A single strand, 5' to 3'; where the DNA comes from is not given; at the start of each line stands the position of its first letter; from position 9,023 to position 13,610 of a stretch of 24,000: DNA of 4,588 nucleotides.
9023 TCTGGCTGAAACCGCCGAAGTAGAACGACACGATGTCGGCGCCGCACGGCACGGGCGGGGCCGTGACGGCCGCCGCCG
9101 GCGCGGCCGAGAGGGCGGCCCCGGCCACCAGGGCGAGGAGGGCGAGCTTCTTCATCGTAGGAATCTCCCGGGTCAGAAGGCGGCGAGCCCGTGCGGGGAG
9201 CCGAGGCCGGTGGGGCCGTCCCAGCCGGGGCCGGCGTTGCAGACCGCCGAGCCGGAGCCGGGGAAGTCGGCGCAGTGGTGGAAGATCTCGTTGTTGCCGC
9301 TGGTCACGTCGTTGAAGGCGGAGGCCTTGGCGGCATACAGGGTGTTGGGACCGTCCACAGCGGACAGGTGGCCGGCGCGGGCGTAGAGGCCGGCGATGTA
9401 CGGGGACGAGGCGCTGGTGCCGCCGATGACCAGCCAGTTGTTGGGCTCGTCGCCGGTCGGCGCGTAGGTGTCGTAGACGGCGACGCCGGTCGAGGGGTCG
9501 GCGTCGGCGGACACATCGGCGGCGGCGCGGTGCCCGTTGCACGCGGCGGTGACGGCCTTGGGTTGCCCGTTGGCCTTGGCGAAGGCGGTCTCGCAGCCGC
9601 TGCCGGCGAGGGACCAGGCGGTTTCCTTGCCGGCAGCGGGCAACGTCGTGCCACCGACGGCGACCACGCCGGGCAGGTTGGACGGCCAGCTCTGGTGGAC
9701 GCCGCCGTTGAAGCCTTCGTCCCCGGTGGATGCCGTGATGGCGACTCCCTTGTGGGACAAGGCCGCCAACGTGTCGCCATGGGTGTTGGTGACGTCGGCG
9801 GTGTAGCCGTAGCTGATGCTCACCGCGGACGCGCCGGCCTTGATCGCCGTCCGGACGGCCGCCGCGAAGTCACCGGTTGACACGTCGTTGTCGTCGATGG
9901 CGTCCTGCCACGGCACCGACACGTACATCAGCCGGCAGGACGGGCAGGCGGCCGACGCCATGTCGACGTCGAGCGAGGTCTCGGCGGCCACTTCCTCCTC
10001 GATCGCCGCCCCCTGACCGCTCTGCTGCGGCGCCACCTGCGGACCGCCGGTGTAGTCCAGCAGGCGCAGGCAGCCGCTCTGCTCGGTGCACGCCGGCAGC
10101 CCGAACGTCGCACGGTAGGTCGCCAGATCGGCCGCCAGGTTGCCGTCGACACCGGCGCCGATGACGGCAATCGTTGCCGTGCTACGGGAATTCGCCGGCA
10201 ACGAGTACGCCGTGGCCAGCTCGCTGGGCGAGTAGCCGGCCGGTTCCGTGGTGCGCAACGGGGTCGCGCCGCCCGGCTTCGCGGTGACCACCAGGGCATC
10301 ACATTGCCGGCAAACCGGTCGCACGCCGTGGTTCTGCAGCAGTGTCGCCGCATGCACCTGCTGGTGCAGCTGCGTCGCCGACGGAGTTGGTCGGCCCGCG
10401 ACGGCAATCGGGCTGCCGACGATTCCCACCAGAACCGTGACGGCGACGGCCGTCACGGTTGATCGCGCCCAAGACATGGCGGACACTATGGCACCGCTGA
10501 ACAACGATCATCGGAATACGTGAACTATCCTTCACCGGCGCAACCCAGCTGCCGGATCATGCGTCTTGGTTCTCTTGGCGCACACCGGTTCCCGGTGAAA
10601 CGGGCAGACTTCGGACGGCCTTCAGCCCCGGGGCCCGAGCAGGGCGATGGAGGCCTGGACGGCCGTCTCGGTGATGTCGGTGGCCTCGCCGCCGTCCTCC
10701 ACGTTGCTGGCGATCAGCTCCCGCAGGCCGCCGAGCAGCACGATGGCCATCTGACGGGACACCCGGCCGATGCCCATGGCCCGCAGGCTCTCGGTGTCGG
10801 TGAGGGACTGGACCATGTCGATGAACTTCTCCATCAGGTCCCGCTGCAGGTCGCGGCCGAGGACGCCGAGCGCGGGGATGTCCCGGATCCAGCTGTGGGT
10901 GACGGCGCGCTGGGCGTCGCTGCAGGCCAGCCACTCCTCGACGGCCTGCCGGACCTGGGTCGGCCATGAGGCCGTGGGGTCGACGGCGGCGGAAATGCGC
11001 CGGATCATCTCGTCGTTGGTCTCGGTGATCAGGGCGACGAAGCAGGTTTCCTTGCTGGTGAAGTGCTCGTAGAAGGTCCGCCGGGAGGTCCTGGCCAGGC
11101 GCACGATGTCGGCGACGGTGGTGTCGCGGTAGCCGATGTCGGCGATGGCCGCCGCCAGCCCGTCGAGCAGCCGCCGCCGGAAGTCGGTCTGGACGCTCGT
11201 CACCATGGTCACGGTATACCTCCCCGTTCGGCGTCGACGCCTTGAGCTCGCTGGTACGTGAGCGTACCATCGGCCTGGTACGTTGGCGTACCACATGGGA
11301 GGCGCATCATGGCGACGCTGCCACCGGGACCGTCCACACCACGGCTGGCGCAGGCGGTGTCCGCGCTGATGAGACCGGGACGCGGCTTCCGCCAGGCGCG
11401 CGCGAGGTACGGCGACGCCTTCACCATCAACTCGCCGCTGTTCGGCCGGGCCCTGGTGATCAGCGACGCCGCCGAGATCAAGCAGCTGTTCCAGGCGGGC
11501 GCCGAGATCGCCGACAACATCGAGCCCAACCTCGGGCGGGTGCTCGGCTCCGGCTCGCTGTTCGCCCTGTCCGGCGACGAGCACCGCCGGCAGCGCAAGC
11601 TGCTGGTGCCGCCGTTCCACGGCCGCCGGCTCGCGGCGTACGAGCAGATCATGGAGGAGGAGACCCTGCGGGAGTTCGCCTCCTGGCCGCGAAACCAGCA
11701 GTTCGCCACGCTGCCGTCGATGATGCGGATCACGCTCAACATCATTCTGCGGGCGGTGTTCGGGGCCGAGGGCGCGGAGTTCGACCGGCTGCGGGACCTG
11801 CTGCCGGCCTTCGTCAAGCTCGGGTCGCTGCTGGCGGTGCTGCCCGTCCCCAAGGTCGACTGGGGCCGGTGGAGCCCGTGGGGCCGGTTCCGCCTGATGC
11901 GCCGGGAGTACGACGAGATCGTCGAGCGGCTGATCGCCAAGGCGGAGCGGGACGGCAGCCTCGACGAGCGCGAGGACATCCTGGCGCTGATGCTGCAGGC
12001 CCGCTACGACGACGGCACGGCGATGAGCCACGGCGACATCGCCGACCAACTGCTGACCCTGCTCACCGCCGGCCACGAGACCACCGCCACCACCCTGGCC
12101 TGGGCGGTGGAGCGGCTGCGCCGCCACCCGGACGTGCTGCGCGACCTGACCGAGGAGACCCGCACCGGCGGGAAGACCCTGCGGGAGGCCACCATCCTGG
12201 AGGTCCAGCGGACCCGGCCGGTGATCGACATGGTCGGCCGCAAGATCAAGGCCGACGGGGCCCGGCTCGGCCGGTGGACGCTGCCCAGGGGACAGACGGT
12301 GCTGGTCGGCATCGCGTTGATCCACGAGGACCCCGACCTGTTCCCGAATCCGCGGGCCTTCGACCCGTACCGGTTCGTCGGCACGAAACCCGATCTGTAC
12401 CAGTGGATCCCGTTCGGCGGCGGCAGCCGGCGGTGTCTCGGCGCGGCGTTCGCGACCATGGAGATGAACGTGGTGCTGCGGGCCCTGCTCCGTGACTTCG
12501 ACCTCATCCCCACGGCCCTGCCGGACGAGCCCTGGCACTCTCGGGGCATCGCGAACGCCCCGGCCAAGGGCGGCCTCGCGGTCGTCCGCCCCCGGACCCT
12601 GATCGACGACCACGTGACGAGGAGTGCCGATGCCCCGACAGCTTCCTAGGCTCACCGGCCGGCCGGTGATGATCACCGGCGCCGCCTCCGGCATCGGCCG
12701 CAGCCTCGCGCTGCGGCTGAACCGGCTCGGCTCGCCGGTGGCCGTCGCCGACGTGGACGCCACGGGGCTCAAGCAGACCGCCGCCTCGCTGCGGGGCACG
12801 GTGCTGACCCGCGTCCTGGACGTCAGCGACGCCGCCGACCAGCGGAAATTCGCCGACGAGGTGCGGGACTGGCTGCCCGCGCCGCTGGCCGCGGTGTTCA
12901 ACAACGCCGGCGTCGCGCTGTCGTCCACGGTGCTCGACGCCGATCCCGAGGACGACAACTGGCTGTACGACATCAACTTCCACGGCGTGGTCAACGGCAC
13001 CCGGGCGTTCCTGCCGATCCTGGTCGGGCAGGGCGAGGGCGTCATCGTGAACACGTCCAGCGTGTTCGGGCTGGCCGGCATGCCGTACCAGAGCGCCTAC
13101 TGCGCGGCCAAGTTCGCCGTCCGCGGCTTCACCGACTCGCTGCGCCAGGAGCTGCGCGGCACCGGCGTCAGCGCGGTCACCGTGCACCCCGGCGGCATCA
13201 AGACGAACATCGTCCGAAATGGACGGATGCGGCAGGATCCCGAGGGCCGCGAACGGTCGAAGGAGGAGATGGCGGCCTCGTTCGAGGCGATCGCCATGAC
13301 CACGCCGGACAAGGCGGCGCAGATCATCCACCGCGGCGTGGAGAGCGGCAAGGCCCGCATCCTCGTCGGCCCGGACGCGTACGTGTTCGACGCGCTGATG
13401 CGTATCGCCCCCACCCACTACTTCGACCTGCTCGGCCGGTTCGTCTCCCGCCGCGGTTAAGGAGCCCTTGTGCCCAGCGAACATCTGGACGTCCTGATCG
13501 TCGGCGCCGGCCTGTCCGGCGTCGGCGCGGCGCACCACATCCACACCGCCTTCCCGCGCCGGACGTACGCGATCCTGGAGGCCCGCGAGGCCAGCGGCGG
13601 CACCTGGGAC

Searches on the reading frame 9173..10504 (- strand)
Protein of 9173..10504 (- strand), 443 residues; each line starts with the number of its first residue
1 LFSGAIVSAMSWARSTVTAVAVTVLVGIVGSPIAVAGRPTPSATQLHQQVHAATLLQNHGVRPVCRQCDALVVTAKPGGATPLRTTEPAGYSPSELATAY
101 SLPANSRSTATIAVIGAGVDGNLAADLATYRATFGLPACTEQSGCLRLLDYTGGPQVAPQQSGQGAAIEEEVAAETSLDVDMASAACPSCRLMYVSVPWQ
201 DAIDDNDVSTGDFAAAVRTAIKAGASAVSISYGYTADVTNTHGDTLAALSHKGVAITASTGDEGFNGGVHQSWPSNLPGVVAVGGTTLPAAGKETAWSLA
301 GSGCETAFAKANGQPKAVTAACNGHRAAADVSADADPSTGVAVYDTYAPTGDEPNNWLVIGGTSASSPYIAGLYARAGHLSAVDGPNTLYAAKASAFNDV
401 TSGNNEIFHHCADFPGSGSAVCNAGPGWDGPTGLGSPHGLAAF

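Call 10: search_protein_families(library=pfam, proteins=[window:9173-10504:-])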
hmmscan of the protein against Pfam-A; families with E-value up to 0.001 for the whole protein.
window:9173-10504:- (443 aa): 0 families

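Call 12: search_protein_families(library=ncbifam, proteins=[window:9173-10504:-], max_evalue=0.01)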
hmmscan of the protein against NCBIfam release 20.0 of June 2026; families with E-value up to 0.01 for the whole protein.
window:9173-10504:- (443 aa): 2 families
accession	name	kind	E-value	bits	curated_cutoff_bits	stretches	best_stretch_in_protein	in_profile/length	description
TIGR03921.1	T7SS_mycosin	equivalog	3.2e-07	29.8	278.75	1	185-374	72-240/353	type VII secretion-associated serine protease mycosin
TIGR03895.1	protease_PatA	subfamily_domain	2e-06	26.9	421.05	1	184-335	18-166/606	PatA/PatG family cyanobactin maturation protease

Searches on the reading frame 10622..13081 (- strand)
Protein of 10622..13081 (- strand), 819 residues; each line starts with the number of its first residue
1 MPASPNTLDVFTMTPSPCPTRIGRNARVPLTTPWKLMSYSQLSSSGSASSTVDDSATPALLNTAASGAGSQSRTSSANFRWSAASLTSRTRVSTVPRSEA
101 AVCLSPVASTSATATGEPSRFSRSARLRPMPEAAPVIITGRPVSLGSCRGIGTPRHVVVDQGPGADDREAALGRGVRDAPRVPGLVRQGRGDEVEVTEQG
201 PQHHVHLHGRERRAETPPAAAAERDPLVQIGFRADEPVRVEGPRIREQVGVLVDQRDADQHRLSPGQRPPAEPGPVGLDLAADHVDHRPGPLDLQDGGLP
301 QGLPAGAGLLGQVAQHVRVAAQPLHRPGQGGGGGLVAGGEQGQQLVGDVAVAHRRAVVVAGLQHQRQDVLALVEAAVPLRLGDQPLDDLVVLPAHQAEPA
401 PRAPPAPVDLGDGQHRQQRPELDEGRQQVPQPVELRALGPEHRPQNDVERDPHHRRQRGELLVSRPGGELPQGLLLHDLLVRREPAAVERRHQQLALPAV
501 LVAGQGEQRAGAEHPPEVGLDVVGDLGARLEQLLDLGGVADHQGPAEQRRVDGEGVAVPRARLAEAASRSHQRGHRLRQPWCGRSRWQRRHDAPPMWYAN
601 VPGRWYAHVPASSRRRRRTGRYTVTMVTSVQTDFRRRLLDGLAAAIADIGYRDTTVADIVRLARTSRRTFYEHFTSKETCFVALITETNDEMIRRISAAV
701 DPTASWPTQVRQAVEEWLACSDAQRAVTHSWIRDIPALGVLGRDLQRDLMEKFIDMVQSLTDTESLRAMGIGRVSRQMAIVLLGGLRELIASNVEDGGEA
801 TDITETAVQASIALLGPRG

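Call 11: search_protein_families(library=pfam, proteins=[window:10622-13081:-], max_evalue=0.01)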
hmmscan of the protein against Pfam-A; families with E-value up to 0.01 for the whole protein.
window:10622-13081:- (819 aa): 1 family
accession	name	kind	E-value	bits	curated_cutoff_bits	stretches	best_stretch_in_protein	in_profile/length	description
PF00440.29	TetR_N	-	1.6e-10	41.1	24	1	638-684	1-47/47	Bacterial regulatory proteins, tetR family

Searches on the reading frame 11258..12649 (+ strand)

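Call 10: search_protein_families(library=pfam, proteins=[window:11258-12649:+])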
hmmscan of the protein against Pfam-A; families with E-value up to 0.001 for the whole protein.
window:11258-12649:+ (463 aa): 1 family
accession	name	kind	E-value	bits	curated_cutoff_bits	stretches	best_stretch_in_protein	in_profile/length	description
PF00067.27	p450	-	7.3e-58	196.9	22.8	1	26-419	6-437/462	Cytochrome P450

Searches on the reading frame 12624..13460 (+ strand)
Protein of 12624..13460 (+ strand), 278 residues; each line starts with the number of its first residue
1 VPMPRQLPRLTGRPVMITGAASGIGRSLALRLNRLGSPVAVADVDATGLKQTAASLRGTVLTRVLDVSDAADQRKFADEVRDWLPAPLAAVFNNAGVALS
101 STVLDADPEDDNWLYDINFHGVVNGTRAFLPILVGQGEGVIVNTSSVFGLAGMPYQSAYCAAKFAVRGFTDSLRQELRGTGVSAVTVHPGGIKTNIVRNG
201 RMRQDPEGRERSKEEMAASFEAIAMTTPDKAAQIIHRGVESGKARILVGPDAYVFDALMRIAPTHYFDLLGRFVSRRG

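Call 10: search_protein_families(library=pfam, proteins=[window:12624-13460:+])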
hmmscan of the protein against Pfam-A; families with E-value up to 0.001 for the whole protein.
window:12624-13460:+ (278 aa): 3 families
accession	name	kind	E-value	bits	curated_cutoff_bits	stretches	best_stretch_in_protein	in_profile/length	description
PF00106.31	adh_short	-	6.9e-45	153.4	26.6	1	15-200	3-190/195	short chain dehydrogenase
PF13561.12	adh_short_C2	-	3.1e-29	102.6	27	1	19-201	1-185/236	Enoyl-(Acyl carrier protein) reductase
PF08659.16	KR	-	5.6e-11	43.1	22.6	1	16-188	4-174/180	KR domain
